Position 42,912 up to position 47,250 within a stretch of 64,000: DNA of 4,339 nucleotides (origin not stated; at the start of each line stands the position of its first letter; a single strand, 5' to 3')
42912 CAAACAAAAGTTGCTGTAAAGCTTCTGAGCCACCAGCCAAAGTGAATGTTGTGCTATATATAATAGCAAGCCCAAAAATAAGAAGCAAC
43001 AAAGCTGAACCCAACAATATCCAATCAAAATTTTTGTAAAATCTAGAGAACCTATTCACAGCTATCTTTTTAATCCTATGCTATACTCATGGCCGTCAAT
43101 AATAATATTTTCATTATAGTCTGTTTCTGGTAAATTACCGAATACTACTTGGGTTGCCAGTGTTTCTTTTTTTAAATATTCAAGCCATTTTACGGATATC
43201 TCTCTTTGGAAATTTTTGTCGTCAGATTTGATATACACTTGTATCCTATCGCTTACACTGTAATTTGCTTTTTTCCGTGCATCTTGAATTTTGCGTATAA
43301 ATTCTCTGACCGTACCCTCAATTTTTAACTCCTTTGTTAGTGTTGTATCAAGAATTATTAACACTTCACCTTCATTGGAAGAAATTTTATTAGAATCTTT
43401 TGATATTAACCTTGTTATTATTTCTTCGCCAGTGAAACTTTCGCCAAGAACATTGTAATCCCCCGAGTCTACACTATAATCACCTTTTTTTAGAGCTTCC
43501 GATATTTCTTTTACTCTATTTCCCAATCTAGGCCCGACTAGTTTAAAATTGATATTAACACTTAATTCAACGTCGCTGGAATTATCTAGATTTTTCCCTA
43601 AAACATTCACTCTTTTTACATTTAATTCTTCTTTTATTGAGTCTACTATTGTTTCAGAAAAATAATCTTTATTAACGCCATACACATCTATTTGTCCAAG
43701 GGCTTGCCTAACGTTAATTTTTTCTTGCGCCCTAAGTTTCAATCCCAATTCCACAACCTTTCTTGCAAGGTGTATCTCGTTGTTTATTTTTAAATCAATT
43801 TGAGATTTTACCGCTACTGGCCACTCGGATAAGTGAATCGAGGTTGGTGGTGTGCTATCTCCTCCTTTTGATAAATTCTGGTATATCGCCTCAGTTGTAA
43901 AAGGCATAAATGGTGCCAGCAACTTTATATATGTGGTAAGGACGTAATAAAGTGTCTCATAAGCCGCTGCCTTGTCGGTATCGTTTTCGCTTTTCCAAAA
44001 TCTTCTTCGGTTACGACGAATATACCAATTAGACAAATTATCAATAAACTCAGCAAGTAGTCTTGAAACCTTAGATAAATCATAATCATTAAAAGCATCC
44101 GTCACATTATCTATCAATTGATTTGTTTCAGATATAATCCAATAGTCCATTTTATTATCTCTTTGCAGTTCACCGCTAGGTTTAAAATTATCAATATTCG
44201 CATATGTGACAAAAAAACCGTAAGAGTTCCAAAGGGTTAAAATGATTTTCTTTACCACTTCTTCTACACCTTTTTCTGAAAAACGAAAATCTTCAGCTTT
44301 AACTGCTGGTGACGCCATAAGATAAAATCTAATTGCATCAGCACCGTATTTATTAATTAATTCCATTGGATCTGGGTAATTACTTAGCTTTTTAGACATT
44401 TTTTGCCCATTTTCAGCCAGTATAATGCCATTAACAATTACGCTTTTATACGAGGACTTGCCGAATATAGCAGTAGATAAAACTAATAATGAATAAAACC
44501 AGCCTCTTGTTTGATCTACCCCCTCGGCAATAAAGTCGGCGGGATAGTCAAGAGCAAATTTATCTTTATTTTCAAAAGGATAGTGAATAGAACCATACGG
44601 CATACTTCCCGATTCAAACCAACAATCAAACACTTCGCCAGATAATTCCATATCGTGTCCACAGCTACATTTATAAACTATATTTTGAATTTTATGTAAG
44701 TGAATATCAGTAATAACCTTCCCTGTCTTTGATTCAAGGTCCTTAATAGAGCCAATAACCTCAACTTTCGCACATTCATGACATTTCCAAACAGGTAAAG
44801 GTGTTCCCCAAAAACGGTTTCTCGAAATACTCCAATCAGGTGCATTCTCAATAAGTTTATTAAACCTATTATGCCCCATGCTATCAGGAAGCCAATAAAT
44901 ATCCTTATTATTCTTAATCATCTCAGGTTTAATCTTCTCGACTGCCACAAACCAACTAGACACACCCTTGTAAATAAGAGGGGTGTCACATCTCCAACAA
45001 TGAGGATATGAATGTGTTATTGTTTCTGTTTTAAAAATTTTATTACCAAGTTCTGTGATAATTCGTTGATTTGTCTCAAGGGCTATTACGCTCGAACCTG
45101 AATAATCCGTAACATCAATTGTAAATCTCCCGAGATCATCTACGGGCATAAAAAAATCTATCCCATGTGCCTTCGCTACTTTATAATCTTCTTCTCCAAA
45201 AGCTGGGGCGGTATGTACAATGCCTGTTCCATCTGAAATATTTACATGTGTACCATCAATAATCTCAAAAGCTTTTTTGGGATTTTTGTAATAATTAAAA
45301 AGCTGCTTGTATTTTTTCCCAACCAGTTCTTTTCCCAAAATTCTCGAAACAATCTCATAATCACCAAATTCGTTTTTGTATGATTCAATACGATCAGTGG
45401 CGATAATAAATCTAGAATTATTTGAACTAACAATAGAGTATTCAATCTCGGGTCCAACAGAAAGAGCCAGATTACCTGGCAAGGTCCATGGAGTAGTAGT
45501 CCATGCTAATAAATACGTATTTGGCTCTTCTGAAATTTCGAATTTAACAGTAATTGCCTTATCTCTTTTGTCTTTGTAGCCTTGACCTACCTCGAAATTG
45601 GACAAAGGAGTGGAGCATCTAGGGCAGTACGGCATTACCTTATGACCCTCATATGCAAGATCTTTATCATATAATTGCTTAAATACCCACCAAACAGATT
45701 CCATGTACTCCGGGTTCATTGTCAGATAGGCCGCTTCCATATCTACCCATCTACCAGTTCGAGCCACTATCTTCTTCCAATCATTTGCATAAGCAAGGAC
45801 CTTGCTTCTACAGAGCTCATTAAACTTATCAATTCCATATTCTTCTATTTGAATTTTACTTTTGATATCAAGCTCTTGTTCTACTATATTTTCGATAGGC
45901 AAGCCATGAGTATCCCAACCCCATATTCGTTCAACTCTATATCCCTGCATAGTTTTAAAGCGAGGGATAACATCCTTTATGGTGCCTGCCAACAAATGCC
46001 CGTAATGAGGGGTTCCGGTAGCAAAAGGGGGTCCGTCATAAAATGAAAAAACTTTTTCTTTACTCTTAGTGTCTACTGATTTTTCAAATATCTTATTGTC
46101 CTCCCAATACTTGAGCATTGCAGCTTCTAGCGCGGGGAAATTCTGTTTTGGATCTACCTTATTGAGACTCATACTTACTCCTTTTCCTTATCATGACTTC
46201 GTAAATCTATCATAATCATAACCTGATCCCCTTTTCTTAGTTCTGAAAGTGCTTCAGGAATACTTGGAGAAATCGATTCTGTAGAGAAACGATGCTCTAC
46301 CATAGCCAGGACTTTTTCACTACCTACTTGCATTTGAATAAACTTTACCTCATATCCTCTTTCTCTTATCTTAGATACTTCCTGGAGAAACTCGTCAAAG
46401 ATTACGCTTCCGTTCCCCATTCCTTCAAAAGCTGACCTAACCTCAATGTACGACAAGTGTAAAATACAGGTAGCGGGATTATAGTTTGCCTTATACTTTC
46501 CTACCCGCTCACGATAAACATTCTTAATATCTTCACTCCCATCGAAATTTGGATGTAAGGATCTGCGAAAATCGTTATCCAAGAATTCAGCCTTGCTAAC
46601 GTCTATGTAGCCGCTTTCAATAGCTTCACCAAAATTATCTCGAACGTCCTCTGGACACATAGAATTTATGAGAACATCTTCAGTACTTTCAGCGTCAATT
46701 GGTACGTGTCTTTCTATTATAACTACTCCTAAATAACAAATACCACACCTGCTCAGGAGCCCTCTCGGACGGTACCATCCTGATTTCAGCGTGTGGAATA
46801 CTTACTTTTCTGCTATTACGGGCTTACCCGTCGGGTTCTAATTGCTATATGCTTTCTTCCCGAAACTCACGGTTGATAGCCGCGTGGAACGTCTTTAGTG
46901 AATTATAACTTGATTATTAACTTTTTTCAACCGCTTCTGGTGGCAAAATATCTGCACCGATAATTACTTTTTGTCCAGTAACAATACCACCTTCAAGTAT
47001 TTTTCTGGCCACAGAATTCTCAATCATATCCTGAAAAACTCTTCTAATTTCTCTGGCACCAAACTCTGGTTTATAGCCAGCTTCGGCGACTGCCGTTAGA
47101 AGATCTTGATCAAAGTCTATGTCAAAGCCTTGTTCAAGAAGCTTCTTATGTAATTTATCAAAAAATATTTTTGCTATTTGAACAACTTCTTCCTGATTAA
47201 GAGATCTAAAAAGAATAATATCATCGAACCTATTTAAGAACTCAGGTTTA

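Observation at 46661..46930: T-box-like riboswitch leader with its own consensus promoter upstream of a hypothetical gene and ileS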

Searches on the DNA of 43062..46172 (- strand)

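Call 55: search_rna_families(sources=[L002, L009, L024, L047, L049, L055, L070, L081, L082, L083, L084, L087, L088, L089, L091, L095], threshold=gathering)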
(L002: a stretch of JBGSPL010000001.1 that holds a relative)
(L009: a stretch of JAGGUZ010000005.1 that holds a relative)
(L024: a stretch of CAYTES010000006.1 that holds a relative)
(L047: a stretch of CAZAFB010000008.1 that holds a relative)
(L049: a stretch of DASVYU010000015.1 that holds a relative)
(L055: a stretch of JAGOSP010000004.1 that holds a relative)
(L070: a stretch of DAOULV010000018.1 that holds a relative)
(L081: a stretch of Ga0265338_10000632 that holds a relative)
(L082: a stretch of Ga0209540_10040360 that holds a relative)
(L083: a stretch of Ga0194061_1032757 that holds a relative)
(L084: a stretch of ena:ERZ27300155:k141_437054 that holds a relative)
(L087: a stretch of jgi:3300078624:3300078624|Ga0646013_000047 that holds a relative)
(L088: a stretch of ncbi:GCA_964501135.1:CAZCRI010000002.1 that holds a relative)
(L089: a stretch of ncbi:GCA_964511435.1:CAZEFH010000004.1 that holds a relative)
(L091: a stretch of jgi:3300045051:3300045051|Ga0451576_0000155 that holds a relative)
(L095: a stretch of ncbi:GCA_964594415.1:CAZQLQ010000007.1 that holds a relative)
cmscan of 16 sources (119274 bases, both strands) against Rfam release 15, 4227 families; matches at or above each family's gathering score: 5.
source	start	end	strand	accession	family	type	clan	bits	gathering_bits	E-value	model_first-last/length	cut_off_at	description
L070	2710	2965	+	RF00230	T-box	Cis-reg; leader;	-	112.5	93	8.4e-24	1-219/219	no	T-box leader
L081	8272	8345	+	RF00005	tRNA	Gene; tRNA;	CL00001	62.4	29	7.4e-11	1-71/71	no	tRNA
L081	6825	6911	-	RF00005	tRNA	Gene; tRNA;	CL00001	59.5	29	4.4e-10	1-71/71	no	tRNA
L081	8368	8452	+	RF00005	tRNA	Gene; tRNA;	CL00001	54.1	29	1.4e-08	1-71/71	no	tRNA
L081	6936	7025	-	RF00005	tRNA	Gene; tRNA;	CL00001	54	29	1.5e-08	1-71/71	no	tRNA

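Call 79: search_rna_families(source=L085, start=1500, end=2050, threshold=evalue, max_evalue=0.01)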
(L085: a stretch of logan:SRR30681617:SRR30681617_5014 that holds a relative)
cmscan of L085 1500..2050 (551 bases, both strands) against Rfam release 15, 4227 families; matches with E-value up to 0.01: 0.
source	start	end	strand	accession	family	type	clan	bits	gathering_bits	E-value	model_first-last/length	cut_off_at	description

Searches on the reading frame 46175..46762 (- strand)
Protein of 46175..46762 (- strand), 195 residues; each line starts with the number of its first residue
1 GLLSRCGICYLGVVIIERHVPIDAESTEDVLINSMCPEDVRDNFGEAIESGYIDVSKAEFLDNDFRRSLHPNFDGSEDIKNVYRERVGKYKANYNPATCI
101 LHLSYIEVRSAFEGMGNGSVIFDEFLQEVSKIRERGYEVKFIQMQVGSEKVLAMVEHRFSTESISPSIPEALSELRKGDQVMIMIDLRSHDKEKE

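Call 7: search_protein_families(library=pfam, proteins=[window:46175-46762:-])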
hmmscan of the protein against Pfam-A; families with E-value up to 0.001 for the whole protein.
window:46175-46762:- (195 aa): 0 families

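Call 11: find_homologous_proteins(query=window:46175-46720:-)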
Query window:46175-46720:- (181 aa): 1 proteins with E <= 0.001 among 61 candidates.
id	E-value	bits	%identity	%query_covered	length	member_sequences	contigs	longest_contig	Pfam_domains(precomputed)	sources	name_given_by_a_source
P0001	1.5e-100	352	100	89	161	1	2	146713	-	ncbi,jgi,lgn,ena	ncbi:MAG: hypothetical protein WCP14_03415 [bacterium]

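Call 70: search_protein_families(library=pfam, proteins=[window:46178-46660:-, window:46178-46720:-], max_evalue=10)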
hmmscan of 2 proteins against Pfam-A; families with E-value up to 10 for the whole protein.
window:46178-46660:- (161 aa): 2 families
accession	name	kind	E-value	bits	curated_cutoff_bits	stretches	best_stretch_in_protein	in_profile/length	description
PF21267.3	UBAP-1_UBA2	-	0.055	13.7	27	1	91-108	1-18/39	Ubiquitin-associated protein 1, UBA2 domain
PF06414.18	Zeta_toxin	-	0.15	12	22.3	1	90-128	109-147/199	Zeta toxin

window:46178-46720:- (181 aa): 2 families
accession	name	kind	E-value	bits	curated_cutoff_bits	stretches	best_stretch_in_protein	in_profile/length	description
PF21267.3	UBAP-1_UBA2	-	0.069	13.4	27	1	111-128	1-18/39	Ubiquitin-associated protein 1, UBA2 domain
PF06414.18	Zeta_toxin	-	0.2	11.5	22.3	1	110-148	109-147/199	Zeta toxin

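Call 71: search_solved_structures(query=window:46178-46660:-, max_evalue=10)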
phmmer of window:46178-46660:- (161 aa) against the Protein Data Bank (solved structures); distinct sequences matched with E-value up to 10: 4.
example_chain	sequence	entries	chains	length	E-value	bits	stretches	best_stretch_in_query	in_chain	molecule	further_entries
1gvn_B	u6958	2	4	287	0.079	16.2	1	26-114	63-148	ZETA | Zeta-toxin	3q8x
3mvn_A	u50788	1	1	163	0.44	13.8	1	74-149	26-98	UDP-N-acetylmuramate:L-alanyl-gamma-D-glutamyl-medo-diaminopimelate ligase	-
2qi2_A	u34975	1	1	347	0.9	12.8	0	8-65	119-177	Cell division protein pelota related protein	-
2vf9_A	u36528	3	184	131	1.6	11.9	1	2-28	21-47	COAT PROTEIN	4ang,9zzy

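Call 78: predict_structure(protein=window:46178-46660:-)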
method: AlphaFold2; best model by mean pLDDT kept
length: 161 residues; sequences in the alignment: 1
mean_pLDDT: 47.1   pTM: 0.41
mean pLDDT of the five models: 47.1, 44.2, 42.2, 40.5, 38.9
residues with pLDDT >= 90: 0; 70-90: 0; 50-70: 73; < 50: 88
segments of 3 or more residues with pLDDT < 50: 12-42, 53-87, 127-132, 157-161
pLDDT, mean of each block of 10 residues (from residue 1): 50 43 34 33 51 43 39 40 43 60 59 52 53 52 54 49 36
secondary structure, 60 per line:
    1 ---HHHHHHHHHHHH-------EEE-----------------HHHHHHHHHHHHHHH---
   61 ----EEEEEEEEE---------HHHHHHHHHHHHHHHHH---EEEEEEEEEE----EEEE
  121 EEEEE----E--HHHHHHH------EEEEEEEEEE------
elements in order: H4-15 E23-25 H43-57 E65-73 H83-99 E103-112 E117-125 H133-139 E146-155

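Call 83: search_protein_families(library=ncbifam, proteins=[window:46178-46660:-], max_evalue=0.00001)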
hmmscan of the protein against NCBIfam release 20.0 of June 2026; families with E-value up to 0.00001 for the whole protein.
window:46178-46660:- (161 aa): 0 families

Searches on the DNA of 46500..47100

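Call 4: search_rna_families(source=window, start=46500, end=47100, threshold=evalue, max_evalue=10, show_alignments=5)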
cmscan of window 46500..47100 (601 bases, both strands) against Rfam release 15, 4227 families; matches with E-value up to 10: 1.
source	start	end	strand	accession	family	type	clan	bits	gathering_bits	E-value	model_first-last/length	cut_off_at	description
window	46752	46898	-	RF00230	T-box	Cis-reg; leader;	-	23.4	93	0.0038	1-219/219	no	T-box leader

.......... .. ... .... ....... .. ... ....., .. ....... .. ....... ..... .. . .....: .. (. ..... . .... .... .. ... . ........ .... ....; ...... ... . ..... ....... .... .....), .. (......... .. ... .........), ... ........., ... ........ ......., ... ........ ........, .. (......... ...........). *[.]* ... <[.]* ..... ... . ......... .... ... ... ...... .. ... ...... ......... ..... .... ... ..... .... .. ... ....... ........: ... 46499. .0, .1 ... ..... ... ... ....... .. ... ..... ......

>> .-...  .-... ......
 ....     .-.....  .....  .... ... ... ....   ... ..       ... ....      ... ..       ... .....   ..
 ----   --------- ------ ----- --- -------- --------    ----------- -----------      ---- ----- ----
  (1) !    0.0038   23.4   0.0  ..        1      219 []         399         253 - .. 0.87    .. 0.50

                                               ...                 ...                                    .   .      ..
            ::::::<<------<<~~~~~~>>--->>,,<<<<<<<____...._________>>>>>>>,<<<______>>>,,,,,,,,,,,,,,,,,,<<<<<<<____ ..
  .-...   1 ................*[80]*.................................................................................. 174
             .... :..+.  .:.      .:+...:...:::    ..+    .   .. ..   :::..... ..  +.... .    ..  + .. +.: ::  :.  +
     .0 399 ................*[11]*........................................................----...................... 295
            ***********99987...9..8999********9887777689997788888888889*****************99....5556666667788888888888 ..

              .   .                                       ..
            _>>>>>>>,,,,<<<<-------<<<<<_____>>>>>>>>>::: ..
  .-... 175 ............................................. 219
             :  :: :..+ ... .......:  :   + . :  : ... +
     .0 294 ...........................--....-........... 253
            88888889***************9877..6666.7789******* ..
